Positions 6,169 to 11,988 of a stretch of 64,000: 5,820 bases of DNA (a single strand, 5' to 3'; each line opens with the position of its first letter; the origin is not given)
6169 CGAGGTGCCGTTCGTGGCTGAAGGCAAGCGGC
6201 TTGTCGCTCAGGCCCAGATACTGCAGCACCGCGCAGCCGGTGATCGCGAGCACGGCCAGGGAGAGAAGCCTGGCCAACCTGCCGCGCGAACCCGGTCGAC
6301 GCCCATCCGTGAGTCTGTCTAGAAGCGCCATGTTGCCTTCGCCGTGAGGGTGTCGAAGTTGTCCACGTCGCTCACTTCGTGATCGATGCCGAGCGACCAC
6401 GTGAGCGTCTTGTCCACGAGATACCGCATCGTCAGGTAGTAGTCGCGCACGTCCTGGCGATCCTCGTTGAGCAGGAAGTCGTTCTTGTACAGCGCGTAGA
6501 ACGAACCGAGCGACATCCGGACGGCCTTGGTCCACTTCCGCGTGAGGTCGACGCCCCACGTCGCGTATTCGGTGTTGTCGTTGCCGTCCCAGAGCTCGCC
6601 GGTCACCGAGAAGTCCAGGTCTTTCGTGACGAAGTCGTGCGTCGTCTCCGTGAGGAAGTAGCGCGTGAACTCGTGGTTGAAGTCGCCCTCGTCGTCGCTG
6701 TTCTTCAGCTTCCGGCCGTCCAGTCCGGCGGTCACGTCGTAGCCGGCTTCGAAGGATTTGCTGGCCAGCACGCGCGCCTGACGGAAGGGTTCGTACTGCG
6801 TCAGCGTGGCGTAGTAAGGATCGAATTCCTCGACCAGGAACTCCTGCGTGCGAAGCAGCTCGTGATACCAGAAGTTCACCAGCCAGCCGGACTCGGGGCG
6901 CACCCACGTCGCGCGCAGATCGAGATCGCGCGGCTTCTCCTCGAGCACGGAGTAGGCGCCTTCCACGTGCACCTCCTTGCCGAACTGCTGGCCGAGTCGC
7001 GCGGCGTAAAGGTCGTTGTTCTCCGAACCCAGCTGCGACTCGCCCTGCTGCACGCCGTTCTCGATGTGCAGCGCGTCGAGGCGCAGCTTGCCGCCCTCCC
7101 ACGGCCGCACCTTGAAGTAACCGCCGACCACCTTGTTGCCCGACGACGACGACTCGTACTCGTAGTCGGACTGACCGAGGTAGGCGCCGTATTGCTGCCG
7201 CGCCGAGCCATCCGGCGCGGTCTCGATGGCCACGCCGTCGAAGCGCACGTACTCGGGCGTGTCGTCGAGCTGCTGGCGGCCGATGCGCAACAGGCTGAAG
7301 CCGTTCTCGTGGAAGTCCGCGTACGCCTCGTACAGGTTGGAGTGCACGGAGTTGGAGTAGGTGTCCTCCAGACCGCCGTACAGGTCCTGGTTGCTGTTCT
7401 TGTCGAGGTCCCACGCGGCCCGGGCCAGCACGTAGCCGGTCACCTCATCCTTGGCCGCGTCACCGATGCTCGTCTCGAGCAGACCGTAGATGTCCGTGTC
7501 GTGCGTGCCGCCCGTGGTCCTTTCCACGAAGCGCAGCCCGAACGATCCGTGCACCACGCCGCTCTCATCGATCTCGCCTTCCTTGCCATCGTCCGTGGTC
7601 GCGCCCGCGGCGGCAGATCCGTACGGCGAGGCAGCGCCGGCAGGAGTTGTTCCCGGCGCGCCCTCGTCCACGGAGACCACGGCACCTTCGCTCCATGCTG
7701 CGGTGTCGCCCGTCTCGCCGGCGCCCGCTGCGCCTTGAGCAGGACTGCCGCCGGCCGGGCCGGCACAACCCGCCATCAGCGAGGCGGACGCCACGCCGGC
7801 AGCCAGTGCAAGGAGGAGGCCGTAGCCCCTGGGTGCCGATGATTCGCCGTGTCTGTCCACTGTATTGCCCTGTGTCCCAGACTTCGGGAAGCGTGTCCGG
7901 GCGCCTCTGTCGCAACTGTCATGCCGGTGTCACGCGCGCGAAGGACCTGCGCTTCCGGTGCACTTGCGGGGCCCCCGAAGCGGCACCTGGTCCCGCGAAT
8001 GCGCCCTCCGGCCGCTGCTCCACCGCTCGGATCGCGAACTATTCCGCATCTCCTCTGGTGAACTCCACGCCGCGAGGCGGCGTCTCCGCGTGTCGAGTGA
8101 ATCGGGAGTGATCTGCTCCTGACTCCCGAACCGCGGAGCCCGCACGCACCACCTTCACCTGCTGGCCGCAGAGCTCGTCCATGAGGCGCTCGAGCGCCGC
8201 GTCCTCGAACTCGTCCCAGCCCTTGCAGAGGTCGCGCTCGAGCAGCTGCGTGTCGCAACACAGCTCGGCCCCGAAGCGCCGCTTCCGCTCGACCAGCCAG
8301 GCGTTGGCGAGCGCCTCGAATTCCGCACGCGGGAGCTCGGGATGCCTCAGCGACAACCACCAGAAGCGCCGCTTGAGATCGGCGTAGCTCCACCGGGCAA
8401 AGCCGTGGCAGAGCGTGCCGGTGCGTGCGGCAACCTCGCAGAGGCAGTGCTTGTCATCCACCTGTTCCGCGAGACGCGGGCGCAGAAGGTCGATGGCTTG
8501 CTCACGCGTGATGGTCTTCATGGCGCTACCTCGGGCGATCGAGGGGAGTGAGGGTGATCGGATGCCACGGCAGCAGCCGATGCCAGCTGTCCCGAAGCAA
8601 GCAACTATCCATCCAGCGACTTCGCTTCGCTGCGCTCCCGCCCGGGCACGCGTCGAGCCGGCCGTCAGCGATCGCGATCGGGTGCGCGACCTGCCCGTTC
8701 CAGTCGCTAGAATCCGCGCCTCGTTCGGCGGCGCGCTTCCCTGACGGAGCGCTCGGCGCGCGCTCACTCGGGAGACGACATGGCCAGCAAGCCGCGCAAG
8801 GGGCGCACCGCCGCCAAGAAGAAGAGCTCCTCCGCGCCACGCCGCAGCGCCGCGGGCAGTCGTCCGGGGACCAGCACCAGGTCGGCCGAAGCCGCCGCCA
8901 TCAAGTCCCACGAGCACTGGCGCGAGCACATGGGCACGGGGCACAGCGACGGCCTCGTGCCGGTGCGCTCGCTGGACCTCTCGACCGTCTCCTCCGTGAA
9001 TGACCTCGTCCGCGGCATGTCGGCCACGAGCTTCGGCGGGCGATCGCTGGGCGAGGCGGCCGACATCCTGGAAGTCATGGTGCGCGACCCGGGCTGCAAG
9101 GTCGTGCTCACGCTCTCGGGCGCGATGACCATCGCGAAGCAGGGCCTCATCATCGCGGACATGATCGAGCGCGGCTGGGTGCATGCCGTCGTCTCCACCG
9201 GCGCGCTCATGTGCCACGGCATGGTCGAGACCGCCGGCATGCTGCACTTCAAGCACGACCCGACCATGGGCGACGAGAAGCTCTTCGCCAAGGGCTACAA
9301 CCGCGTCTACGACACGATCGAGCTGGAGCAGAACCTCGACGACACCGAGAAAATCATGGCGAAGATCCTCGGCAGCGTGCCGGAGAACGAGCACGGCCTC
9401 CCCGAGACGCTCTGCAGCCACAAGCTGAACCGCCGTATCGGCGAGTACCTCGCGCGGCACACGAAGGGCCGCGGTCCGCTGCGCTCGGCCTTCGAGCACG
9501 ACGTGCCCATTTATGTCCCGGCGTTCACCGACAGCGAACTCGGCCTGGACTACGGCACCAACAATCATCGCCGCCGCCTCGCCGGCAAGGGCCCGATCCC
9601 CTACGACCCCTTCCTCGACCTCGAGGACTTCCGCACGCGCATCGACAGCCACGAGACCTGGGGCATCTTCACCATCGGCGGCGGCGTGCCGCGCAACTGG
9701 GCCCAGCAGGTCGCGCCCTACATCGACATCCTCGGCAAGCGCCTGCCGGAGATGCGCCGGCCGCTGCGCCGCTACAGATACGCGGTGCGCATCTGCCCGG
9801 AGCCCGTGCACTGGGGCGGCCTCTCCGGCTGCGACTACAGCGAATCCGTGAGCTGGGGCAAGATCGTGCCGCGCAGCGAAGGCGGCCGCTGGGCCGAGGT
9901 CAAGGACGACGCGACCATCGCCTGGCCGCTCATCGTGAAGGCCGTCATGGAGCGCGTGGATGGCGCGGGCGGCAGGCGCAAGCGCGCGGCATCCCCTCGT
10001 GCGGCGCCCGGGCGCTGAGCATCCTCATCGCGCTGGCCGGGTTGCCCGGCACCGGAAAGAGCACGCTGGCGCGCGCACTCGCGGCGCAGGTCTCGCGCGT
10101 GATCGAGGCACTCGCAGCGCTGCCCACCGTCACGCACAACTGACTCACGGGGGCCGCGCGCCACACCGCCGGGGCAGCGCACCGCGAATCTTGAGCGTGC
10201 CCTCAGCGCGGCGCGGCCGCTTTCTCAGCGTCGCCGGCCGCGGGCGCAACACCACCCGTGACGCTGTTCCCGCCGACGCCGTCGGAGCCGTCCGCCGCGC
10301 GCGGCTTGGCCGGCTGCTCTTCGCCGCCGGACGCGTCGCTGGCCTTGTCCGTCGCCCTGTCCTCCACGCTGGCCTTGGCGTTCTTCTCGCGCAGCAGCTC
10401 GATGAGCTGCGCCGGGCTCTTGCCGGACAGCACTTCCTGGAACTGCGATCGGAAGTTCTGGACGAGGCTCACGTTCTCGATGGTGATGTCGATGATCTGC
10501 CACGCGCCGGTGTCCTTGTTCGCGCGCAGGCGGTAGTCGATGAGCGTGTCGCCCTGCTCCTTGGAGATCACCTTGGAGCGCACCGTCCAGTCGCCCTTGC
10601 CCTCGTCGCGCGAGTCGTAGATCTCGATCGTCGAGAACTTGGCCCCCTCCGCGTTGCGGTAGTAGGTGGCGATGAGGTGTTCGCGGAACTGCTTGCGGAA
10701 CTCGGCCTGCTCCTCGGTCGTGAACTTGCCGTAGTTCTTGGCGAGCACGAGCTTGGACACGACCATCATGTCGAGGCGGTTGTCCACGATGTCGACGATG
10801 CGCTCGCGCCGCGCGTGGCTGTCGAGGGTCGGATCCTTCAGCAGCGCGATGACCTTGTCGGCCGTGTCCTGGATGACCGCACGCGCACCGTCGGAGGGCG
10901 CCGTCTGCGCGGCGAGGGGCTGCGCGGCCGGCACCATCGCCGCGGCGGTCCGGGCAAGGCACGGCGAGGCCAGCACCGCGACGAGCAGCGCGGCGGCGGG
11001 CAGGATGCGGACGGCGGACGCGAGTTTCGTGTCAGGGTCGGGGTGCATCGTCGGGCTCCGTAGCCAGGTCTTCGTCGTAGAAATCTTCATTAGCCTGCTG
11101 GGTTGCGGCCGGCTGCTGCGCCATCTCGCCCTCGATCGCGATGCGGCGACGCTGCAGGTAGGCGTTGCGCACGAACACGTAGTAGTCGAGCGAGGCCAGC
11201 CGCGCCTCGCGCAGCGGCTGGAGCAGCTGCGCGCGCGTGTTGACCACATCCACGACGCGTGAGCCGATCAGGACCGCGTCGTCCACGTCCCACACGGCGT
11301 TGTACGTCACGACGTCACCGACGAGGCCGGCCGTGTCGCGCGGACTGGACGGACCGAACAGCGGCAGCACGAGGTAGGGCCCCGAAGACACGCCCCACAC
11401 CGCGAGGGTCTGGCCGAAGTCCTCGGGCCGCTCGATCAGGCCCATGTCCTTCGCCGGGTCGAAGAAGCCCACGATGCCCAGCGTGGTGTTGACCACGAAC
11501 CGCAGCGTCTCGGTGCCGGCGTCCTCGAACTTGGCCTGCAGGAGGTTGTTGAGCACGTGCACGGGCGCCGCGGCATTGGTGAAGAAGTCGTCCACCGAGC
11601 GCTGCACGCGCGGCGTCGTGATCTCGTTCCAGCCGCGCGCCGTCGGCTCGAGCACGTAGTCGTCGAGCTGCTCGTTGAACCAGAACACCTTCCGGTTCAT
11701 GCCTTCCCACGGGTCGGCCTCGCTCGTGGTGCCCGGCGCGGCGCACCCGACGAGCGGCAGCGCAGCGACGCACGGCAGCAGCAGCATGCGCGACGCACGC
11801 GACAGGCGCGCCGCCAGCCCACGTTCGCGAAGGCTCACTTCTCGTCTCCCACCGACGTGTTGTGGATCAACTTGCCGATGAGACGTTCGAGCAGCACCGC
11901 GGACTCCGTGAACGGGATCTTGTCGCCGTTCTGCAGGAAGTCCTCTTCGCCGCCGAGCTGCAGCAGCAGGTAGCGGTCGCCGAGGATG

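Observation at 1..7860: Hybrid porin-cytochrome electron conduit in a probable planctomycete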

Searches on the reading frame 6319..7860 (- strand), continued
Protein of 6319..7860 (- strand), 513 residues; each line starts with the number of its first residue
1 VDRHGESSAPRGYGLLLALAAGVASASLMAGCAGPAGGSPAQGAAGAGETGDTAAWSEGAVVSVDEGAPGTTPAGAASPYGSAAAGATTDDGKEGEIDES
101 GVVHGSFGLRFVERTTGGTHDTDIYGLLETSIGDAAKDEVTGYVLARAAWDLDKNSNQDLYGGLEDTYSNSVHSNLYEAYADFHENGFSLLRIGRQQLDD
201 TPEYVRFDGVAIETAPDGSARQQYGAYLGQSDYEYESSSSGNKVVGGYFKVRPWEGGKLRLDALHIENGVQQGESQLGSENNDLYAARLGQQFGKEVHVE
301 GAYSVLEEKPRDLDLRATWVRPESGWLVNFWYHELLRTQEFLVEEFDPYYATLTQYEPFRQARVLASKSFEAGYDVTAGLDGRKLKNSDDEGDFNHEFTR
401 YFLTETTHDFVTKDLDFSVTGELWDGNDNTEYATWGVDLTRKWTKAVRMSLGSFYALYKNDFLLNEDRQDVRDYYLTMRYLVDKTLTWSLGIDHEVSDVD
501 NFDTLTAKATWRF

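Call 84: search_protein_families(library=pfam, proteins=[L006:17687-19738:+, L006:20203-21531:+, L006:19770-20228:+, L007:20343-20984:+, L007:20988-21626:+], max_evalue=0.01)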
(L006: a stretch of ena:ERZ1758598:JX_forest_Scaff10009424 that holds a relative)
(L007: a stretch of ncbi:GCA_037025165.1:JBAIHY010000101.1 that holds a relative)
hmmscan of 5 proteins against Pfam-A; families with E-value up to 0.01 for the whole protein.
L006:17687-19738:+ (683 aa): 5 families
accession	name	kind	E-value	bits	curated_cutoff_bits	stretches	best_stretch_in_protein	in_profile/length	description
PF14537.11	Cytochrom_c3_2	-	1.6e-14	54.6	25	2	76-163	5-78/79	Cytochrome c3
PF14522.11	Cytochrome_C7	-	1.5e-11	44.4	24.8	1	73-135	7-66/67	Cytochrome c7 and related cytochrome c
PF22113.1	Mtrc-MtrF_II-IV_dom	-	9.7e-09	35.4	30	1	80-245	9-175/176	Outer membrane cytochrome MtrC/MtrF-like, domains II/IV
PF09699.15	Paired_CXXCH_1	-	1.1e-08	35.1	20.6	2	257-291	7-40/41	Doubled CXXCH motif (Paired_CXXCH_1)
PF12679.13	ABC2_membrane_2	-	0.0092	15.7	27.2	1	639-679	96-135/283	ABC-2 family transporter protein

L006:20203-21531:+ (442 aa): 4 families
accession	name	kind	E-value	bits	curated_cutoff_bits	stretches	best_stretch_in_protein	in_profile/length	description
PF00033.24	Cytochrome_B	-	7.3e-48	163.3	27.2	1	39-223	6-188/189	Cytochrome b/b6/petB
PF13631.11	Cytochrom_B_N_2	-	1e-42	146.4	27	1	106-269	2-165/169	Cytochrome b(N-terminal)/b6/petB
PF00032.22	Cytochrom_B_C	-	1.8e-08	35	20.7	1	293-354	2-55/102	Cytochrome b(C-terminal)/b6/petD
PF01292.26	Ni_hydr_CYTB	-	0.0016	18.7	30.1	1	39-127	91-171/179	Prokaryotic cytochrome b561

L006:19770-20228:+ (152 aa): 2 families
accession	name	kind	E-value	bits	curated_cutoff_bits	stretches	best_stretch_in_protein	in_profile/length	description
PF00355.32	Rieske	-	1.9e-12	47.4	20.3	1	53-132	7-87/88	Rieske [2Fe-2S] domain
PF25471.1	TM_PetC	-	1.5e-08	34.7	37.1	1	4-44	5-45/48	Iron-sulfur subunit PetC transmembrane anchor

L007:20343-20984:+ (213 aa): 4 families
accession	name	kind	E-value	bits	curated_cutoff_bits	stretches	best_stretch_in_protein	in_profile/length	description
PF00355.32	Rieske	-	1.3e-15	57.5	20.3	1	114-198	3-87/88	Rieske [2Fe-2S] domain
PF25471.1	TM_PetC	-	0.00084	19.5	37.1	1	73-106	8-41/48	Iron-sulfur subunit PetC transmembrane anchor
PF13806.12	Rieske_2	-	0.0013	19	27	0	128-207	17-101/104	Rieske-like [2Fe-2S] domain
PF18152.6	DAHP_snth_FXD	-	0.0017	18.6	27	1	5-43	8-46/67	DAHP synthase ferredoxin-like domain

L007:20988-21626:+ (212 aa): 4 families
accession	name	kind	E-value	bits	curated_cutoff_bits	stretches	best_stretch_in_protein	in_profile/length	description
PF00033.24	Cytochrome_B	-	4.6e-33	115.1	27.2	1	19-202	5-187/189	Cytochrome b/b6/petB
PF13631.11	Cytochrom_B_N_2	-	4.7e-20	72.7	27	1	86-204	2-120/169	Cytochrome b(N-terminal)/b6/petB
PF01292.26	Ni_hydr_CYTB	-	5.1e-06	26.8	30.1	1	21-102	96-166/179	Prokaryotic cytochrome b561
PF14358.11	DUF4405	-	0.006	17.5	26.7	0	32-95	4-62/66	Domain of unknown function (DUF4405)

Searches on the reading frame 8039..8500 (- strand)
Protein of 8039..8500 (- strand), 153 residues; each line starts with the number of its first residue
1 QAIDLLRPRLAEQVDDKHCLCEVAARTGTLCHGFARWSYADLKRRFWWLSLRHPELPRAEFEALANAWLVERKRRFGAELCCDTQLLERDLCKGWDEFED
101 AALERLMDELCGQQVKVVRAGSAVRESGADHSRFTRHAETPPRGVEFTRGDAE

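Call 46: search_protein_families(library=pfam, proteins=[window:8039-8500:-], max_evalue=0.001)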
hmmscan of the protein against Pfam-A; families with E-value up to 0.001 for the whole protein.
window:8039-8500:- (153 aa): 0 families

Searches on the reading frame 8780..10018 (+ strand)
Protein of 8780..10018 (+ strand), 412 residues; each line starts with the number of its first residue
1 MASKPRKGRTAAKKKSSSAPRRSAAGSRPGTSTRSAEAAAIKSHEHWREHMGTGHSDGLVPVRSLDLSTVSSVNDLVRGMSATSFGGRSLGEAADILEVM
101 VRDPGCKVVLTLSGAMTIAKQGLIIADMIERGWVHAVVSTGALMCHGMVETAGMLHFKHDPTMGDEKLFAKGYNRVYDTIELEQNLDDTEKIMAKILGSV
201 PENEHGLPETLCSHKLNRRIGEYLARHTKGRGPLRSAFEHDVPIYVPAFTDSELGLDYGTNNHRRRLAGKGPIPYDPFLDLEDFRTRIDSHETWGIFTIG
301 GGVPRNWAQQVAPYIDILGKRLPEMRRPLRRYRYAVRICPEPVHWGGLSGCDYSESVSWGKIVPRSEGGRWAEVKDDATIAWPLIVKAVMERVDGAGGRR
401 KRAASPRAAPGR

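Call 46: search_protein_families(library=pfam, proteins=[window:8780-10018:+], max_evalue=0.001)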
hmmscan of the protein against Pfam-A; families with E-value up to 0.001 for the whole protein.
window:8780-10018:+ (412 aa): 1 family
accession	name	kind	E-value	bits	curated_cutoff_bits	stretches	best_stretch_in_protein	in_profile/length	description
PF01916.23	DS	-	3.9e-70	236.8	27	1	75-388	1-287/288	Deoxyhypusine synthase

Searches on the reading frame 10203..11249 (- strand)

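Call 46: search_protein_families(library=pfam, proteins=[window:10203-11249:-], max_evalue=0.001)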
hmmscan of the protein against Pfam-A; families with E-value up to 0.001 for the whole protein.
window:10203-11249:- (348 aa): 1 family
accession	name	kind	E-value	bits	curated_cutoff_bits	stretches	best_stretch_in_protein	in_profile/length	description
PF05494.18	MlaC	-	9.6e-36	123.5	26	1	127-288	1-166/166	MlaC protein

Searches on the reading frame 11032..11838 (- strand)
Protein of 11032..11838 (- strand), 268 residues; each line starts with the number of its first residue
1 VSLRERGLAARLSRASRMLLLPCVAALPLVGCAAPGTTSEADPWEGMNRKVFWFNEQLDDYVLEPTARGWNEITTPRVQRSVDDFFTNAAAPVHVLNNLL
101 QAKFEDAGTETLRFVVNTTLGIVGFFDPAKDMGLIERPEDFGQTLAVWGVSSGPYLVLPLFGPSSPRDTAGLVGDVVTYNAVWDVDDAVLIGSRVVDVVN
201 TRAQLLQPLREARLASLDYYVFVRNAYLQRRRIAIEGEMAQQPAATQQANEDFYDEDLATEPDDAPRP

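Call 46: search_protein_families(library=pfam, proteins=[window:11032-11838:-], max_evalue=0.001)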
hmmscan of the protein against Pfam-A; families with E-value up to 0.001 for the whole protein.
window:11032-11838:- (268 aa): 1 family
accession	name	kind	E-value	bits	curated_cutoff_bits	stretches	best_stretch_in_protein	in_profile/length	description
PF04333.18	MlaA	-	4.5e-72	242.2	25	1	41-232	2-193/195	MlaA lipoprotein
